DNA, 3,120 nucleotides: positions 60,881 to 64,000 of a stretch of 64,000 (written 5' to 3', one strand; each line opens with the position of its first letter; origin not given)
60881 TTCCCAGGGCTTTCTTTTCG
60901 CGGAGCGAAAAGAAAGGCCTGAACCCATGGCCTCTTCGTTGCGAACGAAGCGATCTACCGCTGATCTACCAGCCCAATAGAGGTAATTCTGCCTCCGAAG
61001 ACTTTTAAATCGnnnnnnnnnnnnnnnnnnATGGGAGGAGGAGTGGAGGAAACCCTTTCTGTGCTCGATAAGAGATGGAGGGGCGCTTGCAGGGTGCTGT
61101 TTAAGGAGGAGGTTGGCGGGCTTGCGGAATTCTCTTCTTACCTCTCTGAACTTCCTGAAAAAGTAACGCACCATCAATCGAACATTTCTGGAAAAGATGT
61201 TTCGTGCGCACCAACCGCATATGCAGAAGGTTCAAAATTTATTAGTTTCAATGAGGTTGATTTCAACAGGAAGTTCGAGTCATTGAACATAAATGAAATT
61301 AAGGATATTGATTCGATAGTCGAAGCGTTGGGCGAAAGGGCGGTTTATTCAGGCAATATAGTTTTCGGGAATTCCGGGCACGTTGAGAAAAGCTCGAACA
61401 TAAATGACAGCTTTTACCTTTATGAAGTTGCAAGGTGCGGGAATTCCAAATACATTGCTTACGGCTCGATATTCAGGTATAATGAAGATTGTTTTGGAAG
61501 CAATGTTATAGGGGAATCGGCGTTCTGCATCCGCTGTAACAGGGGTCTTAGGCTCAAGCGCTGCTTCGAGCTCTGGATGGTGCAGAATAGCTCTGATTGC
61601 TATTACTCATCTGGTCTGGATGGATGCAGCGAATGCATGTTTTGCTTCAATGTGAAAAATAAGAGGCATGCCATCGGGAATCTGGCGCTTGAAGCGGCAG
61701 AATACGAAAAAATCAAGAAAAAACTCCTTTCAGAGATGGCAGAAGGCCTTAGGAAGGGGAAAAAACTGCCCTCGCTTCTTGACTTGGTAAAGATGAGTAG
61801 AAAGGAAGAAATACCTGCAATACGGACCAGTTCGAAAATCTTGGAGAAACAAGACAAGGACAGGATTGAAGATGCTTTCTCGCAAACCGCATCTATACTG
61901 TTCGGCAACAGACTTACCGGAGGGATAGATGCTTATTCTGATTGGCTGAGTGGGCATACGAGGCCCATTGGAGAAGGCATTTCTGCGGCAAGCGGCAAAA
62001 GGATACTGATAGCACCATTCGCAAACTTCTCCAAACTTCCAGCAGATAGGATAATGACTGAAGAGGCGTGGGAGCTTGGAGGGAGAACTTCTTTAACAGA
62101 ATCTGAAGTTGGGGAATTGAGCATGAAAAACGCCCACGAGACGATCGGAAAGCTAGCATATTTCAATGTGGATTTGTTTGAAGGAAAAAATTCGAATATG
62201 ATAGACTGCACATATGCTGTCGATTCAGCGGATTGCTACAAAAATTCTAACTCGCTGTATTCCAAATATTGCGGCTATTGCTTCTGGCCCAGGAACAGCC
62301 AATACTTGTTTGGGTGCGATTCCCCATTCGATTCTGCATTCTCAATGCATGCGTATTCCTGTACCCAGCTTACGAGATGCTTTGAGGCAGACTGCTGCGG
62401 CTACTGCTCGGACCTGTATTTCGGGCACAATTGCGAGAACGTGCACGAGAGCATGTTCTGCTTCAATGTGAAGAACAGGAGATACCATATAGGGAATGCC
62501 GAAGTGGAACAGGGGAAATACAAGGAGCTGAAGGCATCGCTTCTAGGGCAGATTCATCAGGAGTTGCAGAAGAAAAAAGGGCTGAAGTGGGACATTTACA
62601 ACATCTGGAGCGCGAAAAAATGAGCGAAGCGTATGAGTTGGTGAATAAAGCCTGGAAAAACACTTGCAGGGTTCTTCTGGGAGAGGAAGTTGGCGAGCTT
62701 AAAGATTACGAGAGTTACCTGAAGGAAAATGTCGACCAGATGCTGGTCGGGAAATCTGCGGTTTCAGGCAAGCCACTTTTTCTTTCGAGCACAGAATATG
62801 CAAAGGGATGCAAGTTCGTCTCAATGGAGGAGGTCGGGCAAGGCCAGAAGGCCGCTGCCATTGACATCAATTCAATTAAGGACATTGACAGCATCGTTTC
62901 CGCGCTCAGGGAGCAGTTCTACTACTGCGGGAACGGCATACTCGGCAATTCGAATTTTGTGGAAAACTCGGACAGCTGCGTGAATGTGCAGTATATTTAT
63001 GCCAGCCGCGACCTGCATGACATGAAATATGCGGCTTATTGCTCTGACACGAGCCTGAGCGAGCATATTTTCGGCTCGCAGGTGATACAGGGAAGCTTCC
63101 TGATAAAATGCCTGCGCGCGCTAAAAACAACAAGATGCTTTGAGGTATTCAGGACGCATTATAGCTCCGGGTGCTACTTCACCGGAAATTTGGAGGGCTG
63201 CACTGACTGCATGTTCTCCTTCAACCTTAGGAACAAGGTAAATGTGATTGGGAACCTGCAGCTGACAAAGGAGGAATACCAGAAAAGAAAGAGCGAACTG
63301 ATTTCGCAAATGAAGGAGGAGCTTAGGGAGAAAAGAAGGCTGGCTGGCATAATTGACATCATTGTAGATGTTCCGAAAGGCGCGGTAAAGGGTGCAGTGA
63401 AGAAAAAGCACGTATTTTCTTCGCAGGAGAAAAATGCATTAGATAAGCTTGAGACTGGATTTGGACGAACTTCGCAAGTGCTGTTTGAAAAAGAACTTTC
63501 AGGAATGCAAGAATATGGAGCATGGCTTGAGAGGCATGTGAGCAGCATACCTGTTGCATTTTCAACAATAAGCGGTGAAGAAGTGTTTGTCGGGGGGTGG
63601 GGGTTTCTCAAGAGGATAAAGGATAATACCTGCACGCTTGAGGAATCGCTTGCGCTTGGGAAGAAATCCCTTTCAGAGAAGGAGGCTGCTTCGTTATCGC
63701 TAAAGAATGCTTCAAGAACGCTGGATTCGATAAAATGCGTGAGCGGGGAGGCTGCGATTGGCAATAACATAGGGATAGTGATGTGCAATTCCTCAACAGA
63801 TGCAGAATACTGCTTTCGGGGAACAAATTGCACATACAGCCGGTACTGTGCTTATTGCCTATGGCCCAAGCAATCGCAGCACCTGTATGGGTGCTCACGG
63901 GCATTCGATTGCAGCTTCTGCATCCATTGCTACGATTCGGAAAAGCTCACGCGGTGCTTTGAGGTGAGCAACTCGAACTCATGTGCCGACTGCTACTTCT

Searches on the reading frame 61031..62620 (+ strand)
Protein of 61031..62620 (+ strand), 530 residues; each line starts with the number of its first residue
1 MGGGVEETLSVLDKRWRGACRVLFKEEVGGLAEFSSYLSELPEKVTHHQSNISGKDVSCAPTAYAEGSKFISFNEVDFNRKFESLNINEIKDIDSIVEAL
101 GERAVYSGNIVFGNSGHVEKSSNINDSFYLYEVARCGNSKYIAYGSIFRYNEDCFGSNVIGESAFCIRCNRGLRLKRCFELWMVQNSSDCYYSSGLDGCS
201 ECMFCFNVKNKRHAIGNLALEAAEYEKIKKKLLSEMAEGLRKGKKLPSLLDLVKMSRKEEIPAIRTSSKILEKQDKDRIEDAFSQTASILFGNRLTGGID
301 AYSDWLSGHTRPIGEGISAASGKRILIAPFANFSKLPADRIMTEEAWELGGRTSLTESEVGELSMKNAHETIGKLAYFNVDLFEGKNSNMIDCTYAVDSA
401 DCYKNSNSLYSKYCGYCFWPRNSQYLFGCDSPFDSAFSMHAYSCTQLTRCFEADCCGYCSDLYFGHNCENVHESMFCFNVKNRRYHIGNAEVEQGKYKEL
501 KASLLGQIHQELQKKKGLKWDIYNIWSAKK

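Call 4: search_protein_families(library=pfam, proteins=[window:61031-62620:+], max_evalue=1)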
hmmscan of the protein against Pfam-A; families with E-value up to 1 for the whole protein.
window:61031-62620:+ (530 aa): 0 families

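Call 5: search_protein_families(library=ncbifam, proteins=[window:61031-62620:+], max_evalue=1)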
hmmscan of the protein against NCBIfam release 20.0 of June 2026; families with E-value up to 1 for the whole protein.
window:61031-62620:+ (530 aa): 0 families

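Call 39: search_protein_families(library=padloc, proteins=[window:61031-62620:+], max_evalue=0.01)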
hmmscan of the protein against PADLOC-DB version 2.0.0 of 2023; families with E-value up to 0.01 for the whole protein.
window:61031-62620:+ (530 aa): 0 families

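Call 92: search_protein_families(library=phrogs, proteins=[window:61031-62620:+], max_evalue=0.01)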
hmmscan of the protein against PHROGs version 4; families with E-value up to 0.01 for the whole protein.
window:61031-62620:+ (530 aa): 1 family
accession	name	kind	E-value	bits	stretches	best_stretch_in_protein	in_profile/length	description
phrog_15341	-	unknown function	0.00092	19.7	0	389-482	44-129/276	-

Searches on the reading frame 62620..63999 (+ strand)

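Call 4: search_protein_families(library=pfam, proteins=[window:62620-63999:+], max_evalue=1)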
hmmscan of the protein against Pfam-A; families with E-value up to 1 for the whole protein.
window:62620-63999:+ (460 aa): 0 families

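Call 5: search_protein_families(library=ncbifam, proteins=[window:62620-63999:+], max_evalue=1)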
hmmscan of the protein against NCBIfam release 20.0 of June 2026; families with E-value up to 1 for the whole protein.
window:62620-63999:+ (460 aa): 1 family
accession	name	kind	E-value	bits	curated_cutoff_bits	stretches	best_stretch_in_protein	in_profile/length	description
NF002053.0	PRK00886.1-2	equivalog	0.089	12.1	319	1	9-106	57-147/243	2-phosphosulfolactate phosphatase family protein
